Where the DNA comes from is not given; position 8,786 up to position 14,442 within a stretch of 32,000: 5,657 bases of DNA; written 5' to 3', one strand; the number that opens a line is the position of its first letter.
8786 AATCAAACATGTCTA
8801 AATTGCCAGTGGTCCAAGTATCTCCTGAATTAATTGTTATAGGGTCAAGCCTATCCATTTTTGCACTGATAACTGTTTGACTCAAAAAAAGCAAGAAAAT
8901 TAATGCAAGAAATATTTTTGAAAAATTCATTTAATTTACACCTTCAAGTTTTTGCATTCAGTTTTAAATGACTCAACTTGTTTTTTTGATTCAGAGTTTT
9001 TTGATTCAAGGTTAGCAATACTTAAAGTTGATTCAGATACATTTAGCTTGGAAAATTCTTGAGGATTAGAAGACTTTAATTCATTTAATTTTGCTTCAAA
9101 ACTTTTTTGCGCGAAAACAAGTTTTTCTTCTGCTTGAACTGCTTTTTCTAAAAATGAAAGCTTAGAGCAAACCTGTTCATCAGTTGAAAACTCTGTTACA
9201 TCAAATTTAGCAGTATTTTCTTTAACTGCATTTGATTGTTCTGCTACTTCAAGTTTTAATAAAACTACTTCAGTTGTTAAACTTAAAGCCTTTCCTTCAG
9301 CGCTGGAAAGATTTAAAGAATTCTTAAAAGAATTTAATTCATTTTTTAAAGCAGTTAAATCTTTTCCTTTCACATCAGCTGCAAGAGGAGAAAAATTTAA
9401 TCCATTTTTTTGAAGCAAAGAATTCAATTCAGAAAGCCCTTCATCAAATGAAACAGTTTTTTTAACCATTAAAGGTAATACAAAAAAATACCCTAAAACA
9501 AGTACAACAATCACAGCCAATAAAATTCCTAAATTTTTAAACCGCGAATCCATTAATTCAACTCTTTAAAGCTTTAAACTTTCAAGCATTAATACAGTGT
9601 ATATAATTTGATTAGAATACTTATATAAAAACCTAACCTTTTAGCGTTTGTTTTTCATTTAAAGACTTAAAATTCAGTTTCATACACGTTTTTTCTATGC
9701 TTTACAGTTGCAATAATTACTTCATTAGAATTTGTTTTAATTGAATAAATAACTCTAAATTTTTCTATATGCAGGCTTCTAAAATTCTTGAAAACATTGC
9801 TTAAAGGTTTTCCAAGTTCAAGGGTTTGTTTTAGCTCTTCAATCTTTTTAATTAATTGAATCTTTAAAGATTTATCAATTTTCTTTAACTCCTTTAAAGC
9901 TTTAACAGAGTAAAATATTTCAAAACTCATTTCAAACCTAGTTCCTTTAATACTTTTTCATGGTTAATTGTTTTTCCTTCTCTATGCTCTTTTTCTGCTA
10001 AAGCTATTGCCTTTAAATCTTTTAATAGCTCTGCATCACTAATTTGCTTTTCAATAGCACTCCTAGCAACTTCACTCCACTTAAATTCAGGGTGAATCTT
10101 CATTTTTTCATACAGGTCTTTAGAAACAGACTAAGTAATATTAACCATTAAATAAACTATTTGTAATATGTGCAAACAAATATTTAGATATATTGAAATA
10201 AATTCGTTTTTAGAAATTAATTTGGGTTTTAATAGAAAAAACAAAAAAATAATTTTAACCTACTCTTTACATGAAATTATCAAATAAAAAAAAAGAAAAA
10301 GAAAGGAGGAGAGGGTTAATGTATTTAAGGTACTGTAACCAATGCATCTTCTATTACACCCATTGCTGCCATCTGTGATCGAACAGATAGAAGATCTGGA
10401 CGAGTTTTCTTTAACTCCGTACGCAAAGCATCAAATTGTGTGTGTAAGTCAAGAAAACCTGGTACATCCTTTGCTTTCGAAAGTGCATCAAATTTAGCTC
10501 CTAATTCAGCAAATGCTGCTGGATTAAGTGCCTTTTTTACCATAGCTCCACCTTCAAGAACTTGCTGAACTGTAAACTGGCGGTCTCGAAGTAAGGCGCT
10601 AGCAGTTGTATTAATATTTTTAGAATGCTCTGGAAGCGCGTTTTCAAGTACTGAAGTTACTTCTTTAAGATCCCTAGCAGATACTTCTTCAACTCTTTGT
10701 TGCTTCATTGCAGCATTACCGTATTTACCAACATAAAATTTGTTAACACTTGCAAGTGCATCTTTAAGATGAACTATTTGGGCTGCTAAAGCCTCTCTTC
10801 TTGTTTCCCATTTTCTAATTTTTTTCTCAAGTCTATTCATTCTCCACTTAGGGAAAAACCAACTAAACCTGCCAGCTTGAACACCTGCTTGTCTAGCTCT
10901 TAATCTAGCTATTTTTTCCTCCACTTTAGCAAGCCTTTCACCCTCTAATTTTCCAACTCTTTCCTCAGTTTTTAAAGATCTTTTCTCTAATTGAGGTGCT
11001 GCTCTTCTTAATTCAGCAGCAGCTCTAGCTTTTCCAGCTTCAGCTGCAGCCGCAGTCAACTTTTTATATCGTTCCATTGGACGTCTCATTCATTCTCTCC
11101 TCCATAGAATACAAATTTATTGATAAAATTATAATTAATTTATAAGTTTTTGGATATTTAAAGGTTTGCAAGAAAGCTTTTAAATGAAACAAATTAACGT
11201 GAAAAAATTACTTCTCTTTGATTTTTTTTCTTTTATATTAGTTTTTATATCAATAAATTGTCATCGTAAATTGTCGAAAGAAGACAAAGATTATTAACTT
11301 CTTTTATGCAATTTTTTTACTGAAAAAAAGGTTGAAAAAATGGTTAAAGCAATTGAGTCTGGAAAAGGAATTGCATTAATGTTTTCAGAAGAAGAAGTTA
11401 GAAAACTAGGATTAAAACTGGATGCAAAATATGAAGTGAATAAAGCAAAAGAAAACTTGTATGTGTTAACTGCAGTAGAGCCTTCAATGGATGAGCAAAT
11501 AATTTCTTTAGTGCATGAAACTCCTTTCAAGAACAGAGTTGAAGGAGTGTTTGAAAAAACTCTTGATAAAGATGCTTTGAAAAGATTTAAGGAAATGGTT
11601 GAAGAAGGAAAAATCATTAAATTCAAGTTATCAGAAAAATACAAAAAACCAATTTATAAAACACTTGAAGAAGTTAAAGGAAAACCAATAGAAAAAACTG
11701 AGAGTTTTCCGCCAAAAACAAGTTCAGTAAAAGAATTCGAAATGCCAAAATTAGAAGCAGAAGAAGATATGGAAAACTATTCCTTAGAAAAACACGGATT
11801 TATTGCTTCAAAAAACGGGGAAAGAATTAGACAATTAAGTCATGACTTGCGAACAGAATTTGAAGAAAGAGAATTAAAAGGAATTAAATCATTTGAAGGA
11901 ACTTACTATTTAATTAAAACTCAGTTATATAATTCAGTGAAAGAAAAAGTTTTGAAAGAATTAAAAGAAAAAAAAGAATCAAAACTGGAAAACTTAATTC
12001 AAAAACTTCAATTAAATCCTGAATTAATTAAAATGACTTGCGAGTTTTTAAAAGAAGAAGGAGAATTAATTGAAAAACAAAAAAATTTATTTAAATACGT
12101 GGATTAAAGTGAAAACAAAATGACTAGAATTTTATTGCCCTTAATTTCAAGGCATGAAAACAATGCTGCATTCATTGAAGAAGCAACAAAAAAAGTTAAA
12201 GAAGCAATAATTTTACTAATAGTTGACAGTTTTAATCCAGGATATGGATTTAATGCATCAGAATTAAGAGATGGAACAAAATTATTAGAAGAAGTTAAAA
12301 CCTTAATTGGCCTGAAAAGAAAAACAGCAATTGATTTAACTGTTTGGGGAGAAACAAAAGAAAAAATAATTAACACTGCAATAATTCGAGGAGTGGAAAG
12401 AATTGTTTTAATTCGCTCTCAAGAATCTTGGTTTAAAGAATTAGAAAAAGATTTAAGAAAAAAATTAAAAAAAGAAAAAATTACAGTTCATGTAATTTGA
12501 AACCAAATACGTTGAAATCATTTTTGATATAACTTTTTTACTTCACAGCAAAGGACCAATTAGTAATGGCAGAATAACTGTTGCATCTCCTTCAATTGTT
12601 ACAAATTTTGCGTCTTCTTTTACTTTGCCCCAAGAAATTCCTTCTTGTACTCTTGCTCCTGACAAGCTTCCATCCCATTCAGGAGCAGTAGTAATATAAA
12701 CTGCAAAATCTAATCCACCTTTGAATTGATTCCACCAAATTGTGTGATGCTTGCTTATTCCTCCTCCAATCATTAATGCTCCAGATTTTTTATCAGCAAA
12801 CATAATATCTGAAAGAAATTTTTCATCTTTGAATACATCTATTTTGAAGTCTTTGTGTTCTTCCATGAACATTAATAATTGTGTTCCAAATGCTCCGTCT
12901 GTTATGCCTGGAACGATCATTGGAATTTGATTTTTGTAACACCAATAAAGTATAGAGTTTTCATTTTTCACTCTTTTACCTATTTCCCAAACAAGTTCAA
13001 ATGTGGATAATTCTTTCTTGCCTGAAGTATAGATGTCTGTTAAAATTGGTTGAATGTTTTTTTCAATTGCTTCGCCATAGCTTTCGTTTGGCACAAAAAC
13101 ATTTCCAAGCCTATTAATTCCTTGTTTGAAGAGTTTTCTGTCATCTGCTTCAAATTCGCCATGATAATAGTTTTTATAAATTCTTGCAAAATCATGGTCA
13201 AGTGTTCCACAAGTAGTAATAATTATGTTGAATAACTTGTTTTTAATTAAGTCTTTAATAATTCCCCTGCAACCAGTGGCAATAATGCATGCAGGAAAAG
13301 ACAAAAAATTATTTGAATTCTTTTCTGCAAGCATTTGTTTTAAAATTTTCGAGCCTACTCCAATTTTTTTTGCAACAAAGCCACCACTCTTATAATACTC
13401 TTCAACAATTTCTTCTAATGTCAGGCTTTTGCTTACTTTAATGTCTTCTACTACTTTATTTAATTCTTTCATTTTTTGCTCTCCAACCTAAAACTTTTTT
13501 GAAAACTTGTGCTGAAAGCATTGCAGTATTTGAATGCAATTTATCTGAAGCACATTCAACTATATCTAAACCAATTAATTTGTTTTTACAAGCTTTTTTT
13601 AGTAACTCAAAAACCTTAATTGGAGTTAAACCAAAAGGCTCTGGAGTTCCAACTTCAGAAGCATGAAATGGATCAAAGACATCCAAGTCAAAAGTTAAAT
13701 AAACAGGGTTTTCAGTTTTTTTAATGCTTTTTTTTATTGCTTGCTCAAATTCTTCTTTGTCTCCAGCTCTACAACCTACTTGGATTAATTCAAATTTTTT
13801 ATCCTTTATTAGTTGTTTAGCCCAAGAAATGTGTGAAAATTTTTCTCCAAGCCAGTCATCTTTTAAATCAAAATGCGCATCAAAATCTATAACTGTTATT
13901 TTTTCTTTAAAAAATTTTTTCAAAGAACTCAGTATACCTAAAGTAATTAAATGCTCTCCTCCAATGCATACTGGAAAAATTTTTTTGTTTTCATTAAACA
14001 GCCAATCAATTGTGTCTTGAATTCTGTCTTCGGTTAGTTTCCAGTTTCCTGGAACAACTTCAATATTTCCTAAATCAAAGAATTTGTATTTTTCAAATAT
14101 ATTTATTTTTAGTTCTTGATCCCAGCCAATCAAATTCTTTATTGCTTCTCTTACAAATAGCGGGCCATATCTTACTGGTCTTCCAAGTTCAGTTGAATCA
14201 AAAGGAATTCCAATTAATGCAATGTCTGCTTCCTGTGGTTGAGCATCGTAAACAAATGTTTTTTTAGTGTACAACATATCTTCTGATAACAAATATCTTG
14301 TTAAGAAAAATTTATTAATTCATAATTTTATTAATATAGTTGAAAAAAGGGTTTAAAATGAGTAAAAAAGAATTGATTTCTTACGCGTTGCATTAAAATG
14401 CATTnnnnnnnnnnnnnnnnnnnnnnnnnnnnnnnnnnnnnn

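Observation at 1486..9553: Five-gene surface operon built from a duplicated module: N-anchored coiled-coil protein followed by a giant secreted protein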

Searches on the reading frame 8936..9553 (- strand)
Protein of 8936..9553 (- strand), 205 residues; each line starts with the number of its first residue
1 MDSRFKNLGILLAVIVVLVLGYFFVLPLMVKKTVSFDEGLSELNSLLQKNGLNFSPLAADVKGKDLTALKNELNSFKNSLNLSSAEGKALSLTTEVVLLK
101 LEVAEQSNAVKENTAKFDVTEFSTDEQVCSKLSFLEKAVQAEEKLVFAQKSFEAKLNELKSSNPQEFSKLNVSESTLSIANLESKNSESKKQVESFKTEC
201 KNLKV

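Call 6: search_protein_families(library=pfam, proteins=[window:8936-9553:-], max_evalue=1)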
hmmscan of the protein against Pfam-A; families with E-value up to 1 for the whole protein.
window:8936-9553:- (205 aa): 0 families

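Call 7: search_protein_families(library=ncbifam, proteins=[window:8936-9553:-], max_evalue=1)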
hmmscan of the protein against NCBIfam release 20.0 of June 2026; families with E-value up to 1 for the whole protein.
window:8936-9553:- (205 aa): 0 families

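Call 11: search_protein_families(library=phrogs, proteins=[window:8936-9553:-], max_evalue=0.1)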
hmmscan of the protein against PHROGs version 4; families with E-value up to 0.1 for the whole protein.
window:8936-9553:- (205 aa): 0 families

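Call 20: find_homologous_proteins(query=A1, max_evalue=0.01)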
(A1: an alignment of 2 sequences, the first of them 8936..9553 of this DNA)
Query A1 (2 sequences) (205 aa, profile of the alignment): 2 proteins with E <= 0.01 among 8000 candidates.
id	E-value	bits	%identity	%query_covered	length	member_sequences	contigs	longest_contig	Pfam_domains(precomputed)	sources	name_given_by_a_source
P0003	2.5e-103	362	39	21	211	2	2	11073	-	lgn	-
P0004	2.6e-92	326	100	100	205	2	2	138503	-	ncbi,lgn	-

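Call 43: find_related_loci(query=A1, collection=metagenome_contigs, flank=6000)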
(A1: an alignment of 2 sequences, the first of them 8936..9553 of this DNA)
Query A1 (205 aa) in metagenome_contigs; peptide patterns used: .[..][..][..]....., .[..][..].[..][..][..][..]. (x = any residue, [..] = any of these).
474 stretches matched a pattern, but none encodes a relative of the query by tblastn (E <= 1e-3).

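Call 44: find_related_loci(query=A1, collection=viral_contigs, flank=6000)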
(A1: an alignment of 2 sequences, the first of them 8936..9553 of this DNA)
Query A1 (205 aa) in viral_contigs; peptide patterns used: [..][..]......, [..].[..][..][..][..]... (x = any residue, [..] = any of these).
59 stretches matched a pattern, but none encodes a relative of the query by tblastn (E <= 1e-3).

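Call 48: search_solved_structures(query=A1, max_evalue=1)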
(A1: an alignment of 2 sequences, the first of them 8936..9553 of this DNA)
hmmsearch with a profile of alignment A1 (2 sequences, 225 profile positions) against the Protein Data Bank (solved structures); distinct sequences matched with E-value up to 1: 2.
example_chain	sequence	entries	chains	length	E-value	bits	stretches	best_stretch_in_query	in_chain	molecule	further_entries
5mq4_A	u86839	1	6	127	0.024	17.2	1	79-129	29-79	Protein kinase C-binding protein 1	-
9wv4_B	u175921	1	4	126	0.031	16.8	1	79-129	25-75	MYND-type zinc finger-containing chromatin reader ZMYND8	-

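Call 49: search_protein_families(library=padloc, proteins=[window:8936-9553:-], max_evalue=0.1)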
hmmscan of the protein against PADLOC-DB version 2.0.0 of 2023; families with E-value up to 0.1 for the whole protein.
window:8936-9553:- (205 aa): 0 families

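Call 52: predict_structure(alignment_id=A1)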
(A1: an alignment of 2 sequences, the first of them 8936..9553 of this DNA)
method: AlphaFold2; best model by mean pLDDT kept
length: 205 residues; sequences in the alignment: 2
mean_pLDDT: 68.4   pTM: 0.58
mean pLDDT of the five models: 68.4, 63.2, 60.7, 60.3, 58.6
residues with pLDDT >= 90: 0; 70-90: 113; 50-70: 64; < 50: 28
segments of 3 or more residues with pLDDT < 50: 1-7, 23-34
pLDDT, mean of each block of 10 residues (from residue 1): 48 53 45 55 67 54 60 75 76 79 78 64 64 81 85 84 76 61 82 82 66
secondary structure, 60 per line:
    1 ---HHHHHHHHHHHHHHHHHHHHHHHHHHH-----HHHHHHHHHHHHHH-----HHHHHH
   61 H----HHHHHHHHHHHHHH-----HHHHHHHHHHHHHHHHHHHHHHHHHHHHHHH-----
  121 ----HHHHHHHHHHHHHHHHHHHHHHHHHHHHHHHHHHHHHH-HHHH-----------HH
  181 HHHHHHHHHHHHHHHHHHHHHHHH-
elements in order: H4-30 H36-49 H55-61 H66-79 H85-115 H125-162 H164-167 H179-204

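Call 54: fold_search(model_id=the predicted structure, library=pdb)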
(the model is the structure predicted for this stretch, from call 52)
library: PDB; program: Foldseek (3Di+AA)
matches with E <= 10: 72; with E <= 0.001: 0
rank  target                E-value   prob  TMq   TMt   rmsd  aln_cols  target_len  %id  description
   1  9qwr_B                2.6e+00  0.08  0.20  0.23  15.9       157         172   16  MIC60 helical bundle dimer (released 2026-02-25)
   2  9uhd                  3.8e+00  0.10  0.29  0.28  30.4       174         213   13  Structure of FAM92A BAR domain (released 2025-07-16)
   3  8eja_A                4.1e+00  0.11  0.22  0.35   9.6       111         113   14  Computational design of potent and selective inhibitors of Bak and Bax (released 2024-03-20)
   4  2efk                  4.1e+00  0.04  0.19  0.15  37.0       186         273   14  Crystal structure of the EFC domain of Cdc42-interacting protein 4 (released 2007-05-29)
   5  7bom                  4.3e+00  0.03  0.16  0.18  21.5       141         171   12  Crystal structure of recombinant horse spleen apo-R52C/E56C/R59C/E63C-Fr immobilized with gold ions. (released 2021-01-27)
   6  9qwr_A                4.5e+00  0.05  0.19  0.23  12.6       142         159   17  MIC60 helical bundle dimer (released 2026-02-25)
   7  8abq_B                4.7e+00  0.09  0.28  0.27  30.5       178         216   17  Structure of the SNX1-SNX5 complex, Pt derivative (released 2023-06-21)
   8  4oyd_B                5.0e+00  0.10  0.21  0.33   8.8       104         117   13  Crystal structure of a computationally designed inhibitor of an Epstein-Barr viral Bcl-2 protein (released 2014-07-09)
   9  9bqx_A                5.0e+00  0.03  0.21  0.19  29.5       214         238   12  Membrane-bound AMPH-1 tube in the presence of GTP (released 2025-05-14)
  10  4v6b_AS               5.0e+00  0.02  0.16  0.18  21.9       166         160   14  Crystal structure of human ferritin Phe167SerfsX26 mutant. (released 2014-07-09)
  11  1o5h_A                5.2e+00  0.03  0.17  0.17  19.6       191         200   12  Crystal structure of formiminotetrahydrofolate cyclodeaminase (TM1560) from Thermotoga maritima at 2.80 A resolution (released 2003-09-30)
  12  8a1g_A                5.8e+00  0.08  0.28  0.27  29.6       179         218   16  Structure of the SNX1-SNX5 complex (released 2023-06-14)
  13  5m4y_C                5.8e+00  0.04  0.21  0.23  16.0       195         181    9  Crystal structure of the Sec3/Sso2 complex at 2.20 angstrom resolution (released 2017-02-08)
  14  7ohf                  5.8e+00  0.03  0.16  0.18  19.5       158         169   17  Cryo-EM structure of pyrococcus furiosus apoferritin in nanofluidic channels (released 2021-08-11)
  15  3syv_F                5.8e+00  0.02  0.16  0.14  32.0       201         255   11  Crystal structure of mPACSIN 3 F-BAR domain mutant (released 2012-05-16)
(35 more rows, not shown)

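Call 58: find_encoding_contigs(protein=P0004, flank=10000, max_places=5)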
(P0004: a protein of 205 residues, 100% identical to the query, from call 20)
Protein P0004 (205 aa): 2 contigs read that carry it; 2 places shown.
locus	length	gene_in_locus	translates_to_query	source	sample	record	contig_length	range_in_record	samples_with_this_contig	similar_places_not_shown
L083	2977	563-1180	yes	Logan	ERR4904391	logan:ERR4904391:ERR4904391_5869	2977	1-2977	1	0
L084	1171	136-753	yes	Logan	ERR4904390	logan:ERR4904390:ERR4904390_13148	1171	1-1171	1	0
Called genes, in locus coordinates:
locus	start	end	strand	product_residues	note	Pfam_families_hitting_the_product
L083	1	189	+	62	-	?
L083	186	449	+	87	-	PF05016:ParE_toxin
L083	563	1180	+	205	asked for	-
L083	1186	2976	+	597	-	?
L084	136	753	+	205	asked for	-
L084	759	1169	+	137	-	?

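Call 77: fold_search(model_id=the predicted structure, library=viral)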
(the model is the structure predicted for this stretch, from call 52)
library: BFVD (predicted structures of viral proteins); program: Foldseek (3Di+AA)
matches with E <= 10: 88; with E <= 0.001: 0
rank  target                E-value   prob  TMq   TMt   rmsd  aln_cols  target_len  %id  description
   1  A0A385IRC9            1.3e+00  0.07  0.18  0.05  31.9       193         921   18  (no name in the UniProt tables at hand)
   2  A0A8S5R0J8            1.6e+00  0.30  0.29  0.08   6.4       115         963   14  Minor tail protein [Siphoviridae sp. cttJO12]
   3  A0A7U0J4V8            1.6e+00  0.21  0.28  0.06  11.1       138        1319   14  (no name in the UniProt tables at hand)
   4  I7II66                1.7e+00  0.11  0.20  0.25   9.5       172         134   13  Exonuclease [Campylobacter phage CP21]
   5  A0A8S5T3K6            2.0e+00  0.12  0.23  0.07  12.0       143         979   14  Tail tape measure protein [Siphoviridae sp. ctg8V11]
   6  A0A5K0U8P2            2.2e+00  0.12  0.27  0.22  13.2       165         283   12  Uncharacterized protein [Yasminevirus sp. GU-2018]
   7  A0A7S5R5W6            2.2e+00  0.05  0.20  0.05  31.8       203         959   13  (no name in the UniProt tables at hand)
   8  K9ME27                2.4e+00  0.08  0.20  0.22  12.7       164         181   11  (no name in the UniProt tables at hand)
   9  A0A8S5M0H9            2.4e+00  0.06  0.18  0.19  21.4       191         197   13  Tail tape measure protein (Fragment) [Siphoviridae sp. ct37J14]
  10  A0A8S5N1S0            2.6e+00  0.13  0.22  0.30   6.7       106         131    9  Avd-like protein [Siphoviridae sp. ctYWp4]
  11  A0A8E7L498            2.8e+00  0.12  0.27  0.28  13.4       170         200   16  Replication-associated protein [Fringilla montifringilla Genomoviridae sp.]
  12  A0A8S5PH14            3.4e+00  0.16  0.30  0.07  11.8       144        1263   16  Tail tape measure protein [Myoviridae sp. ctsNT17]
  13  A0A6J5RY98            3.4e+00  0.04  0.19  0.22  23.9       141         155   15  Uncharacterized protein [uncultured Caudovirales phage]
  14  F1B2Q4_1              3.6e+00  0.04  0.19  0.04  33.2       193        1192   16  (no name in the UniProt tables at hand)
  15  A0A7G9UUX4            3.9e+00  0.12  0.31  0.08  32.2       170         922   17  (no name in the UniProt tables at hand)
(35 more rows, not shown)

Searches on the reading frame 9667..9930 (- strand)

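Call 6: search_protein_families(library=pfam, proteins=[window:9667-9930:-], max_evalue=1)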
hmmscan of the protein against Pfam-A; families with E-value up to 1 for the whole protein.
window:9667-9930:- (87 aa): 2 families
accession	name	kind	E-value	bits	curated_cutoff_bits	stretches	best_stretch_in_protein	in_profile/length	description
PF05016.21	ParE_toxin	-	5.9e-13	49.7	23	1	5-83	1-89/89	ParE toxin of type II toxin-antitoxin system, parDE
PF15781.12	ParE-like_toxin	-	0.0045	17.4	28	1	10-84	6-84/87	ParE-like toxin of type II bacterial toxin-antitoxin system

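Call 7: search_protein_families(library=ncbifam, proteins=[window:9667-9930:-], max_evalue=1)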
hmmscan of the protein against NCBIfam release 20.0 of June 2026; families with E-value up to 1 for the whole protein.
window:9667-9930:- (87 aa): 2 families
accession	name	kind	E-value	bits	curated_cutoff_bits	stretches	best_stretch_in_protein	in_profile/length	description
TIGR00053.1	TIGR00053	subfamily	7.2e-08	33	87.25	1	9-83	11-91/92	YafQ family addiction module toxin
TIGR02385.1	RelE_StbE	subfamily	3.1e-06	27.6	27.9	1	5-83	2-88/88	type II toxin-antitoxin system mRNA interferase toxin, RelE/StbE family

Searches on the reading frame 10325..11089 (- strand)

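Call 6: search_protein_families(library=pfam, proteins=[window:10325-11089:-], max_evalue=1)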
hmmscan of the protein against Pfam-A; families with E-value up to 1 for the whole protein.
window:10325-11089:- (254 aa): 1 family
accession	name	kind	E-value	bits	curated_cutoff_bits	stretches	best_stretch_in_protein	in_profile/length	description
PF05377.16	FlaC_arch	-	0.019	15.8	27.8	0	83-117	1-35/55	Flagella accessory protein C (FlaC)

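Call 7: search_protein_families(library=ncbifam, proteins=[window:10325-11089:-], max_evalue=1)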
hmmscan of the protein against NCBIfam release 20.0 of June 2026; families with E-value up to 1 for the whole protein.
window:10325-11089:- (254 aa): 1 family
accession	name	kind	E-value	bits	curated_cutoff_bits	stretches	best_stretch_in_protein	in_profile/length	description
NF045487.1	ASRP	equivalog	0.00029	19.6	300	1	22-168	355-489/593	archaea-specific SMC-related protein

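Call 11: search_protein_families(library=phrogs, proteins=[window:10325-11089:-], max_evalue=0.1)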
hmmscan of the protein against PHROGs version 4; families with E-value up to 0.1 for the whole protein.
window:10325-11089:- (254 aa): 0 families

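Call 49: search_protein_families(library=padloc, proteins=[window:10325-11089:-], max_evalue=0.1)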
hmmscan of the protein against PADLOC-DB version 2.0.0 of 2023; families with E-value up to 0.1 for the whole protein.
window:10325-11089:- (254 aa): 2 families
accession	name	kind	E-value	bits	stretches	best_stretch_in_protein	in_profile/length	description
PDLC00519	JetC1|JetC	-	0.017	11.3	1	15-171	660-812/1097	DUF3584 domain; MukB-like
PDLC03468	REase_II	-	0.032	11.7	1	112-167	69-120/214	Type II restriction enzyme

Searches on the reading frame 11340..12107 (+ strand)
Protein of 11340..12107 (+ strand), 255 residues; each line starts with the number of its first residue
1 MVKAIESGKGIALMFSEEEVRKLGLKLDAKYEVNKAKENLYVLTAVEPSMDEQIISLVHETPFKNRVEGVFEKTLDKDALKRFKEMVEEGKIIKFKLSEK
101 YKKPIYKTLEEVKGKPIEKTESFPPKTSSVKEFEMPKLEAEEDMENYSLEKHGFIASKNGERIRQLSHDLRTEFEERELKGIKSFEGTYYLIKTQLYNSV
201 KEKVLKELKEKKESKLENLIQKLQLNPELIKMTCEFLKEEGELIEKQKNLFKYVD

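Call 6: search_protein_families(library=pfam, proteins=[window:11340-12107:+], max_evalue=1)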
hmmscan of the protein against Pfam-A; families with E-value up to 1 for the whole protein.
window:11340-12107:+ (255 aa): 2 families
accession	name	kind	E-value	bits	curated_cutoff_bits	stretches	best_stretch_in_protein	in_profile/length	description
PF07261.16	DnaB_2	-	0.03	14.4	22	1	201-247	5-45/74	Replication initiation and membrane attachment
PF04286.17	DUF445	-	0.16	12.3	33.8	1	152-244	151-243/368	Protein of unknown function (DUF445)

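Call 7: search_protein_families(library=ncbifam, proteins=[window:11340-12107:+], max_evalue=1)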
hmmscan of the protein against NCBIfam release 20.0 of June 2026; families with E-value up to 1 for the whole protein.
window:11340-12107:+ (255 aa): 1 family
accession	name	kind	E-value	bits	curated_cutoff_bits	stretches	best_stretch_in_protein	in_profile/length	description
TIGR04543.1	ketoArg_3Met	equivalog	0.013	14.5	425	1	189-248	14-73/336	2-ketoarginine methyltransferase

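Call 11: search_protein_families(library=phrogs, proteins=[window:11340-12107:+], max_evalue=0.1)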
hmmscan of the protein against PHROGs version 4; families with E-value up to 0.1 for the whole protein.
window:11340-12107:+ (255 aa): 1 family
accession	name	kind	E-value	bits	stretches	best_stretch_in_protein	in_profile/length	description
phrog_16126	-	unknown function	0.063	14.3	1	178-222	10-54/122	-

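Call 49: search_protein_families(library=padloc, proteins=[window:11340-12107:+], max_evalue=0.1)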
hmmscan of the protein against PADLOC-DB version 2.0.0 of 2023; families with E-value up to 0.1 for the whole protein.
window:11340-12107:+ (255 aa): 0 families

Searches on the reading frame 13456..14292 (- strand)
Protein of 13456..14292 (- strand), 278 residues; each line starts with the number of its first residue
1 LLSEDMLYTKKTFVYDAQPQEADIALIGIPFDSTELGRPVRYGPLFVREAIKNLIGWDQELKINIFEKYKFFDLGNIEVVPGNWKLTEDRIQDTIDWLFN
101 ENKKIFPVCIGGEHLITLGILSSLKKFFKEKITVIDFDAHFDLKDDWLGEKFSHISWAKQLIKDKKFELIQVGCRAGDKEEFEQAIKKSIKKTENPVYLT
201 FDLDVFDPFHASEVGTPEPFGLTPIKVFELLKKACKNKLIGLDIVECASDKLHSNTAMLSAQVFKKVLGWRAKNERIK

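Call 66: search_protein_families(library=pfam, proteins=[window:13456-14292:-], max_evalue=0.001)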
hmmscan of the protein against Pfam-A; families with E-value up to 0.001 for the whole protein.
window:13456-14292:- (278 aa): 1 family
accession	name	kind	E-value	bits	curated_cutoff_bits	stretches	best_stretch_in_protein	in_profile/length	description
PF00491.26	Arginase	-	7.5e-53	180.2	22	2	22-188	1-171/280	Arginase family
